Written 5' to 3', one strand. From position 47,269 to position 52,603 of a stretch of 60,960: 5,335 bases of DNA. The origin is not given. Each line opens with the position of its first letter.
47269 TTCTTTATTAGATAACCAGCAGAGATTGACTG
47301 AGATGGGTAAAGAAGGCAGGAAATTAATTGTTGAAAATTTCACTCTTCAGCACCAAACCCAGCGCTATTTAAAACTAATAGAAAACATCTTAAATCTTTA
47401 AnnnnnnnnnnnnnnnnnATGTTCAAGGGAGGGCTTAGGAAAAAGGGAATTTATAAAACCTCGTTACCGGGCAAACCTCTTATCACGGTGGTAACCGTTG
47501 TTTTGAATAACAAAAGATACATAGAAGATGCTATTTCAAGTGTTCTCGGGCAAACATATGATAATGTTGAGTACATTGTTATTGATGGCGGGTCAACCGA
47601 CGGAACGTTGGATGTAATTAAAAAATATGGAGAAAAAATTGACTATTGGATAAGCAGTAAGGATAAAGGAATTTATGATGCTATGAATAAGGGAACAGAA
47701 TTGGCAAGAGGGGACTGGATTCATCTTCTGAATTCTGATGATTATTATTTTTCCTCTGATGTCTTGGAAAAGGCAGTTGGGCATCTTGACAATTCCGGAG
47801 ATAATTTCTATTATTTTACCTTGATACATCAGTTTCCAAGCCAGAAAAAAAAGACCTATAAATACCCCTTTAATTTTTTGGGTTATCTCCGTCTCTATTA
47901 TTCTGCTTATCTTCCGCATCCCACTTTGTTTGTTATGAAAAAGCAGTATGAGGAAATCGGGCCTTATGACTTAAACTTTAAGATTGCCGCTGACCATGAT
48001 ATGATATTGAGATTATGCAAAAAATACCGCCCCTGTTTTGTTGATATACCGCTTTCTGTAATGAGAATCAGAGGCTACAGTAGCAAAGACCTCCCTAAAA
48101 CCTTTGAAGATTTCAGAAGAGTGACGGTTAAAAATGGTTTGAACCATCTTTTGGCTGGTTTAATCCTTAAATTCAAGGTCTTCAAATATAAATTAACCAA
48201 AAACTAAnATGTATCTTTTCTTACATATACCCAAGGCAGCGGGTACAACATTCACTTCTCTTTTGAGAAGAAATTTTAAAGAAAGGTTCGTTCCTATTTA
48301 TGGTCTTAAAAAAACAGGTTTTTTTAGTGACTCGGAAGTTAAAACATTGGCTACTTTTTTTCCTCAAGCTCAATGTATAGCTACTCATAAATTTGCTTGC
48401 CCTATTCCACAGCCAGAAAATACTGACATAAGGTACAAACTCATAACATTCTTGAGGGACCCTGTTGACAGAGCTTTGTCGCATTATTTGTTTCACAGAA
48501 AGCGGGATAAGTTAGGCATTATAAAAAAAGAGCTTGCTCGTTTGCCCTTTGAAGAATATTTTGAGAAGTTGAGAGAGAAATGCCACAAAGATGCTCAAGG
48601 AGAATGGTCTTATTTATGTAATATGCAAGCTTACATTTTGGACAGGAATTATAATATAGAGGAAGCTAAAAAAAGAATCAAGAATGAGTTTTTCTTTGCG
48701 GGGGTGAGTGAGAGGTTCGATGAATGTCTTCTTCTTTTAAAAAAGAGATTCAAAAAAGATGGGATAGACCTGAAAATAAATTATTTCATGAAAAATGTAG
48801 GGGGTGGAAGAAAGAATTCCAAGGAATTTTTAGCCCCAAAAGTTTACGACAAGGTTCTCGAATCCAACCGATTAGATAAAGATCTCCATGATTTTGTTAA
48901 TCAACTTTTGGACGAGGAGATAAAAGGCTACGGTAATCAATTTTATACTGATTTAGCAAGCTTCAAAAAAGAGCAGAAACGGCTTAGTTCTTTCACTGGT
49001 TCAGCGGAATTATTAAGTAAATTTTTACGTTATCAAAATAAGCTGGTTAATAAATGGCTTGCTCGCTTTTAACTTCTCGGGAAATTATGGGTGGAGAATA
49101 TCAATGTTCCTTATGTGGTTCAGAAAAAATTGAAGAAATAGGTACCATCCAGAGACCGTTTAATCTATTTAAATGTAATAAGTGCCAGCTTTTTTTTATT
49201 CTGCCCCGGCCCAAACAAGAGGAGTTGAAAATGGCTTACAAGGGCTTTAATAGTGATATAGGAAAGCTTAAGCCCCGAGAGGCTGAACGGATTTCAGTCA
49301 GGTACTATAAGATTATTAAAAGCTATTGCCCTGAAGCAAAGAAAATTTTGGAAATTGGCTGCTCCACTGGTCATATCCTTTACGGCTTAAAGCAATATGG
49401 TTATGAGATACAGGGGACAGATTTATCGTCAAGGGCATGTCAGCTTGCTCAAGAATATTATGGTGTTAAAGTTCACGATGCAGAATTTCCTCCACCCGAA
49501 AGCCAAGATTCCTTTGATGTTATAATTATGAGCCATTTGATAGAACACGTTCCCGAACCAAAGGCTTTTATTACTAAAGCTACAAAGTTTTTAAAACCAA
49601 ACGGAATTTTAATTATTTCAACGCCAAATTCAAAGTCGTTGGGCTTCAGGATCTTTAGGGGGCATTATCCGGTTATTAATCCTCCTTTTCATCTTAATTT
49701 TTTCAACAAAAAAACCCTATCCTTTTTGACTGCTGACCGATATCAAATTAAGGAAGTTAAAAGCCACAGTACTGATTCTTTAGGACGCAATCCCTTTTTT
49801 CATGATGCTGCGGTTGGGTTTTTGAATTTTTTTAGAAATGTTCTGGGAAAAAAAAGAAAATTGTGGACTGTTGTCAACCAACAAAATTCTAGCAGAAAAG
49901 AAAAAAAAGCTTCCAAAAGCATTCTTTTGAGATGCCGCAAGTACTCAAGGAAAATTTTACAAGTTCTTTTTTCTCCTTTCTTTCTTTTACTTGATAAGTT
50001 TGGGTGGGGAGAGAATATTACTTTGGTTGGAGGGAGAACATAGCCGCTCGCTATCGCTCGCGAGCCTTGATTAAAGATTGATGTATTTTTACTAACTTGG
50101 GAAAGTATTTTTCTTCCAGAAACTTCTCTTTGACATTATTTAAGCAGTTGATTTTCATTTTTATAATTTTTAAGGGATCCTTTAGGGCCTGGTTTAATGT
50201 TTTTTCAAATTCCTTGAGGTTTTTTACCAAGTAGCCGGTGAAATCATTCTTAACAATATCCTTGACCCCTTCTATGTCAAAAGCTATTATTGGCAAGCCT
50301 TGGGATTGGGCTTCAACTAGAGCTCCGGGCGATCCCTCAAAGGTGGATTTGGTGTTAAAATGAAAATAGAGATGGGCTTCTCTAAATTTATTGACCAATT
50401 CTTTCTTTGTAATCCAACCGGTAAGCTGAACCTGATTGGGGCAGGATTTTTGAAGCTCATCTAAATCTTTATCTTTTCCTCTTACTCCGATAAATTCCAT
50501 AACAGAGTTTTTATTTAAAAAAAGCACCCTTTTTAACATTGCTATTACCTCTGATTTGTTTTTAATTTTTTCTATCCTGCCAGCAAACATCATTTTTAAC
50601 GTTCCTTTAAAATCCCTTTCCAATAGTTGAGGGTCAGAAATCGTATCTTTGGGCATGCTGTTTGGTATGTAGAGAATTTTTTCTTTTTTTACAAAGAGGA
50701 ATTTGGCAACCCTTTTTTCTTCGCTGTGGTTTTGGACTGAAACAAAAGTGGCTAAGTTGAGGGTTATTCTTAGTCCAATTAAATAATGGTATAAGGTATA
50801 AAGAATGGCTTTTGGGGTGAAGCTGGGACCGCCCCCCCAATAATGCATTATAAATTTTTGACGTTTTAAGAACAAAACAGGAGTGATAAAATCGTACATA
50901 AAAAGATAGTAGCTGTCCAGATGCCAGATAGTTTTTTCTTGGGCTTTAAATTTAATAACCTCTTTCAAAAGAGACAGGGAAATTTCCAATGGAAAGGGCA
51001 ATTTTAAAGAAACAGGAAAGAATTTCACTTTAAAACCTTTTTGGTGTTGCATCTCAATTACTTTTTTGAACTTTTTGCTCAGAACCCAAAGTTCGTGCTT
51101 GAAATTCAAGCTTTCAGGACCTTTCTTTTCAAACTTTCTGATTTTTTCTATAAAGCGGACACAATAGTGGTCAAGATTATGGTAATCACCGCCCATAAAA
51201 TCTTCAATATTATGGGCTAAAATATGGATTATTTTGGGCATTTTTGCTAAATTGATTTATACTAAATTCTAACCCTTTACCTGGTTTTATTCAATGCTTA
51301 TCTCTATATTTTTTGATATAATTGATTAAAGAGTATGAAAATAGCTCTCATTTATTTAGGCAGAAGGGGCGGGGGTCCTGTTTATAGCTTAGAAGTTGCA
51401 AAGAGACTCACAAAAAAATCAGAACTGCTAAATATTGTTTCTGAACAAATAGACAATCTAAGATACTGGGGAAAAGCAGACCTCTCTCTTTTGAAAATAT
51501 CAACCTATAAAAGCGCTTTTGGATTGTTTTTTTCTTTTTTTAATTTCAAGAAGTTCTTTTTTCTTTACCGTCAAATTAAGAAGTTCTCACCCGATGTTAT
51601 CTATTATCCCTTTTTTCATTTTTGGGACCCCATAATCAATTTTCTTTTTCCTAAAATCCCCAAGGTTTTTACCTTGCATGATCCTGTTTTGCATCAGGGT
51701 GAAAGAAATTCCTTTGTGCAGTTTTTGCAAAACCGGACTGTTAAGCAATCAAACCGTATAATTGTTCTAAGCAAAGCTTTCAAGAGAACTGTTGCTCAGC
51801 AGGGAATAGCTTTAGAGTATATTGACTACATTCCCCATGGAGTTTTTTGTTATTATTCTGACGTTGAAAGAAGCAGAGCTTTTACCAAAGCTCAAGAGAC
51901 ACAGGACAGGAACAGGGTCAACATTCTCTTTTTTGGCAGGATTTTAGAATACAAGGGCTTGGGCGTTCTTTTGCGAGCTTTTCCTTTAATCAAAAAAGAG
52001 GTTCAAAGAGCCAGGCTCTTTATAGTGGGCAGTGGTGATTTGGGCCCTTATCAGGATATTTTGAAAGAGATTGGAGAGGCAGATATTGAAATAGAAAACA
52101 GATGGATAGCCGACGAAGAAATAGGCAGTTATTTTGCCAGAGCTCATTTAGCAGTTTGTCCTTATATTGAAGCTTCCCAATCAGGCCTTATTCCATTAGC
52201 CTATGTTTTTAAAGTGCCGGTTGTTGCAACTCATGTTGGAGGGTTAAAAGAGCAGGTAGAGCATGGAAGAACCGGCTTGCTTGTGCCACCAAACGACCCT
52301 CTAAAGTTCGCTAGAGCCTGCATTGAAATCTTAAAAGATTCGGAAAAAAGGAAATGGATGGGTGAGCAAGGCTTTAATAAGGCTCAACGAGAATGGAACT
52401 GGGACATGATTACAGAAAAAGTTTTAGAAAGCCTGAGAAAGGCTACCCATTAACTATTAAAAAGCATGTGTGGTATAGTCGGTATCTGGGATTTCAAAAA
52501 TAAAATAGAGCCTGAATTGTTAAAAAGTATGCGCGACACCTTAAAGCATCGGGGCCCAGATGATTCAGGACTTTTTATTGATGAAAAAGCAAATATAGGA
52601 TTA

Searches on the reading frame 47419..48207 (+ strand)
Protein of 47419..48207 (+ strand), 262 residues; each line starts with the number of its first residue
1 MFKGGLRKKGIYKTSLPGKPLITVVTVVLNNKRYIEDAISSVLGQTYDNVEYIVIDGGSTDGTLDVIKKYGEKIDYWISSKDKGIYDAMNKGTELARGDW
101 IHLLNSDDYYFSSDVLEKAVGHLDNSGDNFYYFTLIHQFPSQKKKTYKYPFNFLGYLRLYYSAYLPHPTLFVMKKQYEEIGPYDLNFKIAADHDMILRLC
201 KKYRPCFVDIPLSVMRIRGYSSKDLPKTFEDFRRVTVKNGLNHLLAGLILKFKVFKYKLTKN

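Call 52: search_protein_families(library=pfam, proteins=[window:47419-48207:+], max_evalue=0.00001)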
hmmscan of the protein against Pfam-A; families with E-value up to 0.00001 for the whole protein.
window:47419-48207:+ (262 aa): 2 families
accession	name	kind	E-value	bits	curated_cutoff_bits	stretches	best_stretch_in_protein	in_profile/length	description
PF00535.33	Glycos_transf_2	-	1.5e-26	93.8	23.3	1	23-177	1-163/168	Glycosyl transferase family 2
PF10111.15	Glyco_tranf_2_2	-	1.2e-13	51.7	27.3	1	24-120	3-103/276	Glycosyltransferase like family 2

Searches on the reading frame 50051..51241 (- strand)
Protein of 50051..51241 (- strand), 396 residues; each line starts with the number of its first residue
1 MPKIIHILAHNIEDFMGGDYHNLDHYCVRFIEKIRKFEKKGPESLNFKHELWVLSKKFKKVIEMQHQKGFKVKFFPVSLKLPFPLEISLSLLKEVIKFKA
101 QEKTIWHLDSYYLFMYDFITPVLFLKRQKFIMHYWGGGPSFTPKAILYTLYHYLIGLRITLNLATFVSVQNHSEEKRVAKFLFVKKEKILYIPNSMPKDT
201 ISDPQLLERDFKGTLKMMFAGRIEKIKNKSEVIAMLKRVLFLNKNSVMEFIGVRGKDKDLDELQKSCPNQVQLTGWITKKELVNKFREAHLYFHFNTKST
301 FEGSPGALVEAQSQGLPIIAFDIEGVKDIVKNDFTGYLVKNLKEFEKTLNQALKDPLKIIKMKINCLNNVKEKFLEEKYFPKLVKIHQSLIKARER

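Call 52: search_protein_families(library=pfam, proteins=[window:50051-51241:-], max_evalue=0.00001)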
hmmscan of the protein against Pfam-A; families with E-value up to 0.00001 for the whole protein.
window:50051-51241:- (396 aa): 2 families
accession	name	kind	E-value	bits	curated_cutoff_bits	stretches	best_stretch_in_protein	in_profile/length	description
PF00534.26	Glycos_transf_1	-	1.5e-18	67.4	26.4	1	214-361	15-160/172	Glycosyl transferases group 1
PF13692.12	Glyco_trans_1_4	-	1.1e-14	55.3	27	1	216-355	3-142/142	Glycosyl transferases group 1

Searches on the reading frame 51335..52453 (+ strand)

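Call 54: search_protein_families(library=pfam, proteins=[window:51335-52453:+], max_evalue=0.0001)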
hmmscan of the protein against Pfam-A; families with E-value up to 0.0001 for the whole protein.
window:51335-52453:+ (372 aa): 3 families
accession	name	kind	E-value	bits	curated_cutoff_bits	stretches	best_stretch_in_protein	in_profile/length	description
PF13692.12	Glyco_trans_1_4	-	4.8e-27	95.4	27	1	196-335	3-142/142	Glycosyl transferases group 1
PF00534.26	Glycos_transf_1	-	1.2e-23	84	26.4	1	184-347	5-170/172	Glycosyl transferases group 1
PF13439.12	Glyco_transf_4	-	1.8e-12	48.1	28.5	1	65-170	52-166/170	Glycosyltransferase Family 4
